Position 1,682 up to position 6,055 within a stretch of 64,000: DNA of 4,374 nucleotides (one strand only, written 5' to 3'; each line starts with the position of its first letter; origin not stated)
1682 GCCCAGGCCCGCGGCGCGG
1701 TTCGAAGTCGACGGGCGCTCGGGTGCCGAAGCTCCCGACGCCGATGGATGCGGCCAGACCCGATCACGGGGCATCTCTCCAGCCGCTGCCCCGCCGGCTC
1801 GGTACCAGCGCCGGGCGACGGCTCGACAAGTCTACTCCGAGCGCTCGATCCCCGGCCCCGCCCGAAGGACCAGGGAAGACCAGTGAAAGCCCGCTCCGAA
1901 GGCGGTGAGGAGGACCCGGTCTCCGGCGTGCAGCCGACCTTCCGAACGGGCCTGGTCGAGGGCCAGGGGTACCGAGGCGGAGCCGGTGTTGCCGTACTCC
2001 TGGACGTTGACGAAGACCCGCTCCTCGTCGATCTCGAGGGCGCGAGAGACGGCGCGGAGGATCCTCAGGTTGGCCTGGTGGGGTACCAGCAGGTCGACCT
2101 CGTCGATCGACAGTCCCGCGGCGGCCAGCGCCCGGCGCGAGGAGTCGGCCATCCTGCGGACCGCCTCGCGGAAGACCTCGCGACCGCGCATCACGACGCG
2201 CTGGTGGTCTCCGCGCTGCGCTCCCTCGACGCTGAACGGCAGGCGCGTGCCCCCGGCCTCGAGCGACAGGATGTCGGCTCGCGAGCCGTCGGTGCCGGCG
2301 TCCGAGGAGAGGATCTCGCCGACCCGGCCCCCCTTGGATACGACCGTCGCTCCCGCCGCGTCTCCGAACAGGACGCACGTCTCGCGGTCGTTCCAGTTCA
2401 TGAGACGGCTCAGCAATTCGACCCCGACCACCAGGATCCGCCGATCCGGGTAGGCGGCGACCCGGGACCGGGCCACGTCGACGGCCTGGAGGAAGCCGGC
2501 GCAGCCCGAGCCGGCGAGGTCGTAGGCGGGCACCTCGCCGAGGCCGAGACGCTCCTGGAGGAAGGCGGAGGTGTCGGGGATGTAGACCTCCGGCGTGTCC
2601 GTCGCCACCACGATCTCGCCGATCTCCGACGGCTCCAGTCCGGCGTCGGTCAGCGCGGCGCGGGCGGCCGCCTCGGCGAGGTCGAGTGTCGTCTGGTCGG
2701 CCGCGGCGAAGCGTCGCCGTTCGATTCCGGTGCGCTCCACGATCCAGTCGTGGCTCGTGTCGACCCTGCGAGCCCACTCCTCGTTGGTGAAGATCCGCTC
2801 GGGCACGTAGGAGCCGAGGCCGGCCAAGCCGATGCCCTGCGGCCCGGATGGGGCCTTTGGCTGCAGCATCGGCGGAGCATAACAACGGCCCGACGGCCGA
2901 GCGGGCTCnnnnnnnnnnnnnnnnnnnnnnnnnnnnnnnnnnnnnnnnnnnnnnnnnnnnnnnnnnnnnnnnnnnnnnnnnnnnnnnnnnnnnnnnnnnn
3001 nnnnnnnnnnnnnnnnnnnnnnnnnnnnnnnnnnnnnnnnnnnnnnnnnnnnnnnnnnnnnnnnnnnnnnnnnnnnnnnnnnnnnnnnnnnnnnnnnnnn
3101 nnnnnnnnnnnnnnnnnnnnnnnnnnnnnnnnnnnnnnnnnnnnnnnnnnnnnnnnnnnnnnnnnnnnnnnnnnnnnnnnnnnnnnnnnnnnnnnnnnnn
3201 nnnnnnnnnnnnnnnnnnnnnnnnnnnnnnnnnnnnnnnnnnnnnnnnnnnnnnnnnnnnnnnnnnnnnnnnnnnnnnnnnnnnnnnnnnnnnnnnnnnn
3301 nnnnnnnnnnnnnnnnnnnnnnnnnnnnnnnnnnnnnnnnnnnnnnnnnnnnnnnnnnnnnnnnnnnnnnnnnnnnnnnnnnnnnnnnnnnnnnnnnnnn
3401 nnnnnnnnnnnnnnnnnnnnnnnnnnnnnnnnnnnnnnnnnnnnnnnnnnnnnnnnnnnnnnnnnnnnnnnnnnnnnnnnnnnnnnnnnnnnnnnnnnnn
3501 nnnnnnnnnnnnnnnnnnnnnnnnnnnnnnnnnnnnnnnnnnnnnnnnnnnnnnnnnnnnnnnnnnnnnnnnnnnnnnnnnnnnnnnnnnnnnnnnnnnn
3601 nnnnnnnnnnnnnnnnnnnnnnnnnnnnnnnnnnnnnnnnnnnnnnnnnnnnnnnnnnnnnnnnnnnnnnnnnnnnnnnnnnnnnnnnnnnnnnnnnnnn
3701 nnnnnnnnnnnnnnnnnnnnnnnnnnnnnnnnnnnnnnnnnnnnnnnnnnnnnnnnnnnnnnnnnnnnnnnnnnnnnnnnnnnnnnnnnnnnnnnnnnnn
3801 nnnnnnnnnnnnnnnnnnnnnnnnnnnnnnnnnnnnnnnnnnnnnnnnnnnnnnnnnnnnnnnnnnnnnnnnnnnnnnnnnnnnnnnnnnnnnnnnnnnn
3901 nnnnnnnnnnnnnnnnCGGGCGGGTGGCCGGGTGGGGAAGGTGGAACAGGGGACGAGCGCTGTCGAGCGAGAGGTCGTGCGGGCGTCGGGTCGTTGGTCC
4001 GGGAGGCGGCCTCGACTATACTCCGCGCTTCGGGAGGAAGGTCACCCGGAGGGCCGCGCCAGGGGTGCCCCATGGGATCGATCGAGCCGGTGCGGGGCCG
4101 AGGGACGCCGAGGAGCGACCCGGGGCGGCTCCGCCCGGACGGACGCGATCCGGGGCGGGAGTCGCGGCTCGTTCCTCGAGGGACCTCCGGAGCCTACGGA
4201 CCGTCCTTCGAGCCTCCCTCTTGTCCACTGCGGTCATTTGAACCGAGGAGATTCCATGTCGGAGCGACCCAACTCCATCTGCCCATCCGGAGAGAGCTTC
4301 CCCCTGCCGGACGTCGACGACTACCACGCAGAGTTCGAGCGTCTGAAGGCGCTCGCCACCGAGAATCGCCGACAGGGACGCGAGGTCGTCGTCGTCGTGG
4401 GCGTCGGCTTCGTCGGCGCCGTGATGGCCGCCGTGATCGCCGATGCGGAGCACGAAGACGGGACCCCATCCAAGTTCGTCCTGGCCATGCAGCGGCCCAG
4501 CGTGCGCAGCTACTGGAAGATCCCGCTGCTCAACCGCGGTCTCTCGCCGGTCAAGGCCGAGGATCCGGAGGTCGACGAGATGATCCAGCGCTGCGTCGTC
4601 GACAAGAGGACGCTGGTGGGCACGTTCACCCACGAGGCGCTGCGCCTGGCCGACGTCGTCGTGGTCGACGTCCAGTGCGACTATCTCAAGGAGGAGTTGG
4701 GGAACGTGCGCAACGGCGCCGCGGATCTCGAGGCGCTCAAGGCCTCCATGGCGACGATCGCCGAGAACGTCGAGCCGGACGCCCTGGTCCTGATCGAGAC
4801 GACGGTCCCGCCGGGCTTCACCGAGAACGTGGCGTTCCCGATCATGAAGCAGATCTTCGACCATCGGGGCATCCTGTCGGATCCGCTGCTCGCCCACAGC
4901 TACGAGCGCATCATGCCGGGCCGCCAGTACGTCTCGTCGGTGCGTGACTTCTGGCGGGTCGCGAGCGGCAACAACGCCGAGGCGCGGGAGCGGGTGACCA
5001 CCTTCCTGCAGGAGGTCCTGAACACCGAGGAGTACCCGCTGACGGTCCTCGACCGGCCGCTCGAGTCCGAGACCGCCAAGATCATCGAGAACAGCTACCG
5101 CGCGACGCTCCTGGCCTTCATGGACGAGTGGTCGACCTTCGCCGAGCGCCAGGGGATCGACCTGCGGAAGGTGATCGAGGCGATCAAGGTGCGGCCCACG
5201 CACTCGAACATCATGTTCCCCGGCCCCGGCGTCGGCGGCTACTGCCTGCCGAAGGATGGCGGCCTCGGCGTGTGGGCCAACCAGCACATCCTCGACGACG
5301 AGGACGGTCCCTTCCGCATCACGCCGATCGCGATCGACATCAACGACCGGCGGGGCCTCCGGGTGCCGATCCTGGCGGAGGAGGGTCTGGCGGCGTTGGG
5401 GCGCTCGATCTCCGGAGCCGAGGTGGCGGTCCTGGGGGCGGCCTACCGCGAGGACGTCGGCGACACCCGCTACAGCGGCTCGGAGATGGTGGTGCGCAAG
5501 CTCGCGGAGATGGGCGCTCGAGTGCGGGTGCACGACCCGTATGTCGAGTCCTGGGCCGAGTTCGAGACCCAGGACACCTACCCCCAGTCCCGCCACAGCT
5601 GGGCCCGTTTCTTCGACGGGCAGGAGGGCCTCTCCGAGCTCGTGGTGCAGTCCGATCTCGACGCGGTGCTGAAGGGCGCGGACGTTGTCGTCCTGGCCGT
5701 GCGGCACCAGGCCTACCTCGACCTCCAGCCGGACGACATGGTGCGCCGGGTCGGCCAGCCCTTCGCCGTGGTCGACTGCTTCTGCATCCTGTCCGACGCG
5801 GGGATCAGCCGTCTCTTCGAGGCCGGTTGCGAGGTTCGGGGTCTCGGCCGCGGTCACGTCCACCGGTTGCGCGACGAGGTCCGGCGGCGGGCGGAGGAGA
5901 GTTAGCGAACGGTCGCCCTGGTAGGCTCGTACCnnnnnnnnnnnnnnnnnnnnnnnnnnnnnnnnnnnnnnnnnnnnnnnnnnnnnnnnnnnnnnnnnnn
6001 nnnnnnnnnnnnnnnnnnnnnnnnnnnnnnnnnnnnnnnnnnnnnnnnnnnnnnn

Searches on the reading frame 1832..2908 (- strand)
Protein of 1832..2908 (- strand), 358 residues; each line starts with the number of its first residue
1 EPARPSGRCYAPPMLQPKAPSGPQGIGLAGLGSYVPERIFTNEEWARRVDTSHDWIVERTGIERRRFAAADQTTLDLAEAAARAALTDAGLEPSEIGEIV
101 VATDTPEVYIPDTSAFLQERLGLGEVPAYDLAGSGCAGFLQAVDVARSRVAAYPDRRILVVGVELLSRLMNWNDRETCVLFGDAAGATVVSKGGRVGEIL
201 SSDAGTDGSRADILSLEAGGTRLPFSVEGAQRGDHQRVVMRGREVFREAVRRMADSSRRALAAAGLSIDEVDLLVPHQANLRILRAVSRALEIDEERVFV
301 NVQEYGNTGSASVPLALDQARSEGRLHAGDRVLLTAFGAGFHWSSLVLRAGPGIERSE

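Call 39: search_protein_families(library=pfam, proteins=[window:1832-2908:-], max_evalue=0.001)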
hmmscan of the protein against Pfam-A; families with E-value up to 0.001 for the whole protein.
window:1832-2908:- (358 aa): 5 families
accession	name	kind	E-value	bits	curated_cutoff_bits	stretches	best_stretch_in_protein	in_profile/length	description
PF08541.16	ACP_syn_III_C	-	2.7e-34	117.6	26.6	1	261-349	1-89/90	3-Oxoacyl-[acyl-carrier-protein (ACP)] synthase III C terminal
PF08545.16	ACP_syn_III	-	9.5e-22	77.1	24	1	134-208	5-80/80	3-Oxoacyl-[acyl-carrier-protein (ACP)] synthase III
PF08392.18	FAE1_CUT1_RppA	-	1.1e-05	25.3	27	1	66-168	75-177/290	FAE1/Type III polyketide synthase-like protein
PF00195.25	Chal_sti_synt_N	-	1.6e-05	24.9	27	1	66-190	91-221/225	Chalcone and stilbene synthases, N-terminal domain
PF00108.29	Thiolase_N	-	4.3e-05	23.5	26.4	1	58-171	7-120/260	Thiolase, N-terminal domain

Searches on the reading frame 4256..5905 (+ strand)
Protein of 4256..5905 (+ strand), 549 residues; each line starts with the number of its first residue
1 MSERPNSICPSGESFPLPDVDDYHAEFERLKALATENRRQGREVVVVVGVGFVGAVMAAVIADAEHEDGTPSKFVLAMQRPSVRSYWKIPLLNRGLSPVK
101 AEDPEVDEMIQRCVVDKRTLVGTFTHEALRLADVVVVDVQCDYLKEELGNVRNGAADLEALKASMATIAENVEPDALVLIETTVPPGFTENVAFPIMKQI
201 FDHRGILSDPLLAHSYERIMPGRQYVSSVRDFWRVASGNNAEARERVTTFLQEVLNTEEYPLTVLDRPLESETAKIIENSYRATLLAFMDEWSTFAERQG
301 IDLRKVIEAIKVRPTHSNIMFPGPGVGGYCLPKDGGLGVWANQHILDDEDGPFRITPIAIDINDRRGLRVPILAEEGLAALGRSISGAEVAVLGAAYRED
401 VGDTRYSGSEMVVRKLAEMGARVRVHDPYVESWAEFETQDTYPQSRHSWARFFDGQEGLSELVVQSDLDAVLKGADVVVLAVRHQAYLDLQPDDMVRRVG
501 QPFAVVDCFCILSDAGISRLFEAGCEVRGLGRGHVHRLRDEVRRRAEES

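Call 39: search_protein_families(library=pfam, proteins=[window:4256-5905:+], max_evalue=0.001)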
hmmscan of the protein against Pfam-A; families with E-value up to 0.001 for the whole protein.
window:4256-5905:+ (549 aa): 3 families
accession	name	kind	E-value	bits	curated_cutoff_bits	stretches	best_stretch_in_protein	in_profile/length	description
PF03720.21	UDPG_MGDP_dh_C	-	6.2e-22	78.4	30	1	391-512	1-101/103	UDP-glucose/GDP-mannose dehydrogenase family, UDP binding domain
PF00984.24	UDPG_MGDP_dh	-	8.7e-17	61.5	25.4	1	270-363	2-92/94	UDP-glucose/GDP-mannose dehydrogenase family, central domain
PF03721.20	UDPG_MGDP_dh_N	-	1.5e-12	48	27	1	45-243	3-179/187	UDP-glucose/GDP-mannose dehydrogenase family, NAD binding domain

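Call 47: find_homologous_proteins(query=window:4256-5905:+)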
Query window:4256-5905:+ (549 aa): 8000 proteins with E <= 0.001 among 8000 candidates; the best 120 are listed.
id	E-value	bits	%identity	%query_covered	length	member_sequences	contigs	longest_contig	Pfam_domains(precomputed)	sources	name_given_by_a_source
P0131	0.0e+0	1241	100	100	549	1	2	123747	PF00984.25,PF03721.21,PF03720.23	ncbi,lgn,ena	-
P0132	0.0e+0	1042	84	98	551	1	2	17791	PF00984.25,PF03721.21,PF03720.23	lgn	-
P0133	5.7e-269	911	75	100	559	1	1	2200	PF00984.25,PF03721.21,PF03720.23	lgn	-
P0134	6.1e-263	891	70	98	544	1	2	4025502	PF00984.25,PF03721.21,PF03720.23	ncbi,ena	-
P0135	4.2e-257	872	70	98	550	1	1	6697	PF00984.25,PF03721.21,PF03720.23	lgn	-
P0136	6.5e-257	871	68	99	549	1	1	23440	PF00984.25,PF03721.21,PF03720.23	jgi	jgi:UDP-N-acetyl-D-glucosamine dehydrogenase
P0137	9.2e-257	871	71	98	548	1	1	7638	PF00984.25,PF03721.21,PF03720.23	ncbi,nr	ncbi:MAG: nucleotide sugar dehydrogenase [Deltaproteobacteria bacterium]|nr:nucleotide sugar dehydro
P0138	1.1e-256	871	71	98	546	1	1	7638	PF00984.25,PF03721.21,PF03720.23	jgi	-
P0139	1.5e-256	870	71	98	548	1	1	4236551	PF00984.25,PF03721.21,PF03720.23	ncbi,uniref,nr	ncbi:nucleotide sugar dehydrogenase [Deferrisoma camini]|uniref:nucleotide sugar dehydrogenase n=1 T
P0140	2.4e-256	869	69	99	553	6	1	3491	PF00984.25,PF03721.21,PF03720.23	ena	-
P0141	2.6e-256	869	70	98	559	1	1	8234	PF00984.25,PF03721.21,PF03720.23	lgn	-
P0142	2.9e-256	869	70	98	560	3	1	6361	PF00984.25,PF03721.21,PF03720.23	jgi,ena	-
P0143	3.1e-256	869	70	98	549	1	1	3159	PF00984.25,PF03721.21,PF03720.23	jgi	-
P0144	4.3e-256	869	70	98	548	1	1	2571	PF00984.25,PF03721.21,PF03720.23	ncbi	-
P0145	4.4e-256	869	70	98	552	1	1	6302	PF00984.25,PF03721.21,PF03720.23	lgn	-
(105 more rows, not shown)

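Call 48: find_encoding_contigs(protein=P0132, flank=5000, max_places=4)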
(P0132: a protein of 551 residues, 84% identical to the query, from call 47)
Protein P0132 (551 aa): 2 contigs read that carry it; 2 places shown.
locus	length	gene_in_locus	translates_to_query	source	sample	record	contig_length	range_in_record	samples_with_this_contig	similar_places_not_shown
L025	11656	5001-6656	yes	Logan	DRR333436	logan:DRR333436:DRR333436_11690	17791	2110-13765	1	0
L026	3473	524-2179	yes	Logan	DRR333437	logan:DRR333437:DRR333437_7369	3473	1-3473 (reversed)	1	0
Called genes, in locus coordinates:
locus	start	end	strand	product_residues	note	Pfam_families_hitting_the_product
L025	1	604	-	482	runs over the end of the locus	PF01189:Methyltr_RsmB-F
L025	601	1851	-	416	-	PF04286:DUF445 (weak)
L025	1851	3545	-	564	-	PF03109:ABC1, PF27536:UbiB_helical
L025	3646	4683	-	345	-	PF00195:Chal_sti_synt_N, PF08545:ACP_syn_III, PF08541:ACP_syn_III_C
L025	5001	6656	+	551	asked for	PF03721:UDPG_MGDP_dh_N, PF00984:UDPG_MGDP_dh, PF03720:UDPG_MGDP_dh_C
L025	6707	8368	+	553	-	-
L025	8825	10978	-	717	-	PF08308:PEGA (faint), PF13620:CarboxypepD_reg (faint), PF13180:PDZ_2 (weak), PF17820:PDZ_6 (weak)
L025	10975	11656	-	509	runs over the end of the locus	PF01436:NHL (faint), PF20067:SSL_N (faint)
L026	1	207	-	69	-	?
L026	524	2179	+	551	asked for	PF03721:UDPG_MGDP_dh_N, PF00984:UDPG_MGDP_dh, PF03720:UDPG_MGDP_dh_C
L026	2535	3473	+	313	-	?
